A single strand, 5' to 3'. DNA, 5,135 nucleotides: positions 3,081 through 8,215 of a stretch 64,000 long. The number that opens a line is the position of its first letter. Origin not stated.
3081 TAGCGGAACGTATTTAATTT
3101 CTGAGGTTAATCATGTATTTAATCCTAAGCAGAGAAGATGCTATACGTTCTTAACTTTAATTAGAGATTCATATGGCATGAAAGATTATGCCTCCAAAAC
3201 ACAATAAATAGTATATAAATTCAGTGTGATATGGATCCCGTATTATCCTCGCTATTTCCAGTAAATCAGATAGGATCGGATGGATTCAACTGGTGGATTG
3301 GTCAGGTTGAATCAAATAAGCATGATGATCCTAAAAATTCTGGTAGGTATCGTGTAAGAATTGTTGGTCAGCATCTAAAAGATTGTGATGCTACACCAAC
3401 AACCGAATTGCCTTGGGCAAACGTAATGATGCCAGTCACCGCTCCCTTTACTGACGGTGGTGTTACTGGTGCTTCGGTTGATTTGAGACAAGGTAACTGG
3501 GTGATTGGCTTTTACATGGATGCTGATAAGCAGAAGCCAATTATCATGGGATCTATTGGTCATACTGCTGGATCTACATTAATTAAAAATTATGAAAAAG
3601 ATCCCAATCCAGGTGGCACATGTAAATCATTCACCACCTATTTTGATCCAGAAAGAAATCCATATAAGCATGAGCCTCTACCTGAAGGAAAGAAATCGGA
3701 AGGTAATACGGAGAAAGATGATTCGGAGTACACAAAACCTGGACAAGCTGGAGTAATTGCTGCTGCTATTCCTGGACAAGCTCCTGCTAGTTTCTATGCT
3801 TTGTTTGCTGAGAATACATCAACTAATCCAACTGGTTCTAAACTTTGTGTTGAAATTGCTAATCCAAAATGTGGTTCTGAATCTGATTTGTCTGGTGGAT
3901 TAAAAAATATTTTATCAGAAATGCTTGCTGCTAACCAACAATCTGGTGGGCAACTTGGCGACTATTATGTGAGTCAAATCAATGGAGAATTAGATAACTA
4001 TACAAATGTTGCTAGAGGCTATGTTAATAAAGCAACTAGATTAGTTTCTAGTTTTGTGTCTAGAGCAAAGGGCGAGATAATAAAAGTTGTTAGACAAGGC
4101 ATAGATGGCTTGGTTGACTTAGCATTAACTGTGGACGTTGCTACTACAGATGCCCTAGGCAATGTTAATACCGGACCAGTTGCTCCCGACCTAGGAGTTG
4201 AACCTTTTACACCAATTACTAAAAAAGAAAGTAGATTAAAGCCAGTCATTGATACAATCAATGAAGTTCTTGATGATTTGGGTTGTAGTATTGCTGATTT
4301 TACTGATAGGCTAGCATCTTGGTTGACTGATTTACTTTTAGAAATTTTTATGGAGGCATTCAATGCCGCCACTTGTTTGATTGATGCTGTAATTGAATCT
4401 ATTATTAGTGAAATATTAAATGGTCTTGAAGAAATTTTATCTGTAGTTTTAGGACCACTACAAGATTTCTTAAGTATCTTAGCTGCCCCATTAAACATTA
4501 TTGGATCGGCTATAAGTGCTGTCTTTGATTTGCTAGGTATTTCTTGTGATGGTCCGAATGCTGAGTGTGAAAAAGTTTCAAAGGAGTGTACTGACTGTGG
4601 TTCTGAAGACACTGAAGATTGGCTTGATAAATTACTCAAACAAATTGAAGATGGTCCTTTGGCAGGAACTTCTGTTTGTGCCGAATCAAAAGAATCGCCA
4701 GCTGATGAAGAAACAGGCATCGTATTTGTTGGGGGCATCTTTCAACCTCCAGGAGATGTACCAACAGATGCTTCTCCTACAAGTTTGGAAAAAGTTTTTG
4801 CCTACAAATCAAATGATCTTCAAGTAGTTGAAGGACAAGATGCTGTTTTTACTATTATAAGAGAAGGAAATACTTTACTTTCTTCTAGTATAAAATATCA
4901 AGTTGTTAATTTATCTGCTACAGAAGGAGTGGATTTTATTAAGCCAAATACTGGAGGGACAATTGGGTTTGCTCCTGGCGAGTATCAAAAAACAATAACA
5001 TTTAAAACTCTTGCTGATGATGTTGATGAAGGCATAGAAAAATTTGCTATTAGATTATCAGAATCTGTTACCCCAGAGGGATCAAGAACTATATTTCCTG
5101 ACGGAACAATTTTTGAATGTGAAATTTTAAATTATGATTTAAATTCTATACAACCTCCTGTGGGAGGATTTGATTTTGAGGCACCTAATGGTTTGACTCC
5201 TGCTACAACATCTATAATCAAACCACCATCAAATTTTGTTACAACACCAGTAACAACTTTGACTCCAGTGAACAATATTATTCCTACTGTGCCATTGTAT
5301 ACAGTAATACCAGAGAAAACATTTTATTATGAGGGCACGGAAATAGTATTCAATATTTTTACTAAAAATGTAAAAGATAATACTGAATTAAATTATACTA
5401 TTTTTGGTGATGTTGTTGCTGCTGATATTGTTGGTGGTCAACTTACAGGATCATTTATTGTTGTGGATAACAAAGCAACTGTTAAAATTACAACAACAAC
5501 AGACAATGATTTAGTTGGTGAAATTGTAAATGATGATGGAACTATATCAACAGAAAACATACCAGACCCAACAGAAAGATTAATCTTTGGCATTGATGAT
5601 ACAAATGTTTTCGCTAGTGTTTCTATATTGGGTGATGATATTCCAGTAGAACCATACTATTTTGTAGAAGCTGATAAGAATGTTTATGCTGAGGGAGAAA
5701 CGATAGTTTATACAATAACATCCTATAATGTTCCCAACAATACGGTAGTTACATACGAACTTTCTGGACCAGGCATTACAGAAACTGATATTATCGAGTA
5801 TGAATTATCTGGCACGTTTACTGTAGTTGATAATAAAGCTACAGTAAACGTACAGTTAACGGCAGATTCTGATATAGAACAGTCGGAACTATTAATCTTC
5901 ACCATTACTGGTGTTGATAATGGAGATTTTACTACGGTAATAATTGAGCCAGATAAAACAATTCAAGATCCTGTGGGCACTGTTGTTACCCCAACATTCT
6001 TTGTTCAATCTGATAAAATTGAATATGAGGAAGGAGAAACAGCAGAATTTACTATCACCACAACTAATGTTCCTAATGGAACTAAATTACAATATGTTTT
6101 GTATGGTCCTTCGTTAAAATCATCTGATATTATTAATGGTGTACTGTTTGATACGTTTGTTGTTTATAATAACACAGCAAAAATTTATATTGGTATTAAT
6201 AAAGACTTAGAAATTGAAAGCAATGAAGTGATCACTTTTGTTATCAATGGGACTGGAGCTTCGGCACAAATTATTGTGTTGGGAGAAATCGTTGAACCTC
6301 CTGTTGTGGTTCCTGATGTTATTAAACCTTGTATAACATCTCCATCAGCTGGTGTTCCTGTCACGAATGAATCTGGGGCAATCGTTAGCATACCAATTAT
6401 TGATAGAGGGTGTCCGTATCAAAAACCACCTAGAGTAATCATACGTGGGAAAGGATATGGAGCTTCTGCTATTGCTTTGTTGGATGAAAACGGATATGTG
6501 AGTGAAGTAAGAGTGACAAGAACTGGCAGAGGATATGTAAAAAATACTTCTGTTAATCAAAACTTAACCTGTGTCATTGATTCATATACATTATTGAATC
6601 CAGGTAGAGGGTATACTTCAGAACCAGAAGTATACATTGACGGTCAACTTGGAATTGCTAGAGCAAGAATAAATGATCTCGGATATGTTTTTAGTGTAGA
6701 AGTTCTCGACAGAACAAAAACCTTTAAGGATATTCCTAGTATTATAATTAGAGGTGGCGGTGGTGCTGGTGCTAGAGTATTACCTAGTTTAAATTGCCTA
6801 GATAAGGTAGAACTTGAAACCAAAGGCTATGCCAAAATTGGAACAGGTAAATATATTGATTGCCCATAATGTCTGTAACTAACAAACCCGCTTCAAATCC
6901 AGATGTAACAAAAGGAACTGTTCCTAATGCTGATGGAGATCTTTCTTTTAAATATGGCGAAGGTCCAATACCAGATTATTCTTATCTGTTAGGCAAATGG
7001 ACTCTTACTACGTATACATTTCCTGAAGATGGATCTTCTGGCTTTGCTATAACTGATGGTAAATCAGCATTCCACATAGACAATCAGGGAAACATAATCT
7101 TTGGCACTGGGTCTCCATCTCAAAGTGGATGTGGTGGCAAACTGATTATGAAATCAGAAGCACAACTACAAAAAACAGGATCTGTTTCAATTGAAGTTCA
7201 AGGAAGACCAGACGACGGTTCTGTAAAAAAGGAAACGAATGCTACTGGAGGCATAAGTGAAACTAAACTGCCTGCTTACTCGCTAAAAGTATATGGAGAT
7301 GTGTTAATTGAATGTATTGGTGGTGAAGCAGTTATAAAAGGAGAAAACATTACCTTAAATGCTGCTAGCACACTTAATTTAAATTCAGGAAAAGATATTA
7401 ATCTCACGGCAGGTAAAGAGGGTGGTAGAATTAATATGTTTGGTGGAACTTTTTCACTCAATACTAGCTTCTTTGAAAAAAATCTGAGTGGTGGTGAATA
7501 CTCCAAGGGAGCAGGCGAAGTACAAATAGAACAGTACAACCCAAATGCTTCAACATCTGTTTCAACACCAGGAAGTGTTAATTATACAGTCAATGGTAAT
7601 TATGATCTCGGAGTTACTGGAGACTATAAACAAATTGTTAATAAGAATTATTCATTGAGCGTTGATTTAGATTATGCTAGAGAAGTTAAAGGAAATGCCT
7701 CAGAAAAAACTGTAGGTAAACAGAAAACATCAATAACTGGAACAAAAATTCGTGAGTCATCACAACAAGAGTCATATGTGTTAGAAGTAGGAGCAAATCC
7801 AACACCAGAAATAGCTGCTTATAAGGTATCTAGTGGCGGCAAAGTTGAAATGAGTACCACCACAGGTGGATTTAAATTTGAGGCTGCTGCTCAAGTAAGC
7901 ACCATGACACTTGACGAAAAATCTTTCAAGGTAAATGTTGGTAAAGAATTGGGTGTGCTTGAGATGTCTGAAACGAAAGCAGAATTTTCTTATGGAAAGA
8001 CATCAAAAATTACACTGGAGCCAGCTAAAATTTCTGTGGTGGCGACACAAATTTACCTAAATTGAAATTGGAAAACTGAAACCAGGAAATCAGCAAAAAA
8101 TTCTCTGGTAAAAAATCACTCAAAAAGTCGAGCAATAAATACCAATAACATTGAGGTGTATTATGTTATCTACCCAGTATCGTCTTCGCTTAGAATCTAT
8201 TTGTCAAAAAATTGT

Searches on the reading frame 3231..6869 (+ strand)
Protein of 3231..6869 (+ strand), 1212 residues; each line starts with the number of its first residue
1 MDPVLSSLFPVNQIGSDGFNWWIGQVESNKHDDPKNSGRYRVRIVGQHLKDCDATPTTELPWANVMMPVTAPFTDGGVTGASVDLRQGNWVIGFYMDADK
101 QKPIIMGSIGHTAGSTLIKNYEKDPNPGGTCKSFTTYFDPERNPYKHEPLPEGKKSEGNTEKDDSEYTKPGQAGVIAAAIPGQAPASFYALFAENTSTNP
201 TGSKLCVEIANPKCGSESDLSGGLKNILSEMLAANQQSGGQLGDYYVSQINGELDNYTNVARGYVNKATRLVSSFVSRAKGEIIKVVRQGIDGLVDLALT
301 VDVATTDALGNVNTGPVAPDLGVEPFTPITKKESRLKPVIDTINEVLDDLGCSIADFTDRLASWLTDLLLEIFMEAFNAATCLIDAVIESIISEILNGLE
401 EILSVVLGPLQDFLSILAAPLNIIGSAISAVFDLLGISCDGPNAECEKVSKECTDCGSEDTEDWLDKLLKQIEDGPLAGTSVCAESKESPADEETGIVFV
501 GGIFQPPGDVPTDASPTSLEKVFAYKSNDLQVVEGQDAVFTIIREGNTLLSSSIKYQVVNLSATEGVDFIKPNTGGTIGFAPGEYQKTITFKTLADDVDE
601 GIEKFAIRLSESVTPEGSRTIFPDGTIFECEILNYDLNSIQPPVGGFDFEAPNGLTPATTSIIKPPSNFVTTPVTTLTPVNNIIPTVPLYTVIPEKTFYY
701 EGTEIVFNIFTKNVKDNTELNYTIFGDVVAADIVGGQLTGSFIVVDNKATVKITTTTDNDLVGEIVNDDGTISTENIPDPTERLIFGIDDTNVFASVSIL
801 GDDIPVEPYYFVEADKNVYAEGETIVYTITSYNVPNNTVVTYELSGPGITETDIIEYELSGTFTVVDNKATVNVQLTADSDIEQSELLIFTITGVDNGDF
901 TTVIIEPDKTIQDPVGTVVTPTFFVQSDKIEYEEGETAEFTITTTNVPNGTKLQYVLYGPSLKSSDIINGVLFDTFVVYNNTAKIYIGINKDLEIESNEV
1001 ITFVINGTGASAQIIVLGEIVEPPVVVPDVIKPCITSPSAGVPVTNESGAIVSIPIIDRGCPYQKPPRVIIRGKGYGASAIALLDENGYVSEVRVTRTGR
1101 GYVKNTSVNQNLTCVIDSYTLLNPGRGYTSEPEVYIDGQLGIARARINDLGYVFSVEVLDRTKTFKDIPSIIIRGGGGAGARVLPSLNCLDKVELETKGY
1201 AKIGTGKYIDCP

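Call 9: search_protein_families(library=phrogs, proteins=[window:3231-6869:+], max_evalue=0.00001)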
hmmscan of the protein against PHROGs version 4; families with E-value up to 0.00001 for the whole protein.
window:3231-6869:+ (1212 aa): 7 families
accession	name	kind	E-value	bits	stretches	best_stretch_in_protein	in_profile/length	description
phrog_1922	-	tail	1.1e-255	852.5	3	4-803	2-761/932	baseplate hub subunit and tail lysozyme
phrog_694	-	tail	4.1e-30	105.8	1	11-408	13-393/851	baseplate hub and tail lysozyme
phrog_430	-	tail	2.2e-24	86.9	1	13-115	12-111/868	baseplate hub subunit and tail lysozyme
phrog_33098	-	tail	5.2e-21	76.1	1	8-121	7-133/641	baseplate hub and tail lysozyme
phrog_708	-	tail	6.4e-15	54.9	2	1111-1184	812-888/1383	baseplate wedge subunit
phrog_460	-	connector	2.3e-09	37.5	0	1000-1108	195-289/385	head closure Hc2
phrog_701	-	head and packaging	3.1e-08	30.7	0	1047-1108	1276-1341/6136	virion structural protein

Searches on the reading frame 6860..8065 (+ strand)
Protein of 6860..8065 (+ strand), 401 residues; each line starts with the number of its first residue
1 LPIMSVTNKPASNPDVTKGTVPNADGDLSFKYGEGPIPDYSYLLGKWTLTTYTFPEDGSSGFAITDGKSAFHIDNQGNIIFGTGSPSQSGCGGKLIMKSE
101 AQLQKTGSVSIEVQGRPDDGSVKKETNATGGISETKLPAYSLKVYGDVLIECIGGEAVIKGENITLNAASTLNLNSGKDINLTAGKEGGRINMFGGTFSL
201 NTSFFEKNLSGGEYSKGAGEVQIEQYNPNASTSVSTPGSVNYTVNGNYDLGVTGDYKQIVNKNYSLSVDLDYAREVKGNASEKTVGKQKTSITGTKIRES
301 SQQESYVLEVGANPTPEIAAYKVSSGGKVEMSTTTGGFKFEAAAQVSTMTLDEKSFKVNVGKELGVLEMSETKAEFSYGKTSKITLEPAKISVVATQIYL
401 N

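Call 9: search_protein_families(library=phrogs, proteins=[window:6860-8065:+], max_evalue=0.00001)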
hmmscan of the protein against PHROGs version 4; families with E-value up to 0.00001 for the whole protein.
window:6860-8065:+ (401 aa): 1 family
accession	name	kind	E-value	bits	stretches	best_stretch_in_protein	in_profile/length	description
phrog_4540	-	tail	3.4e-61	208.6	1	40-347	46-350/367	baseplate hub and tail lysozyme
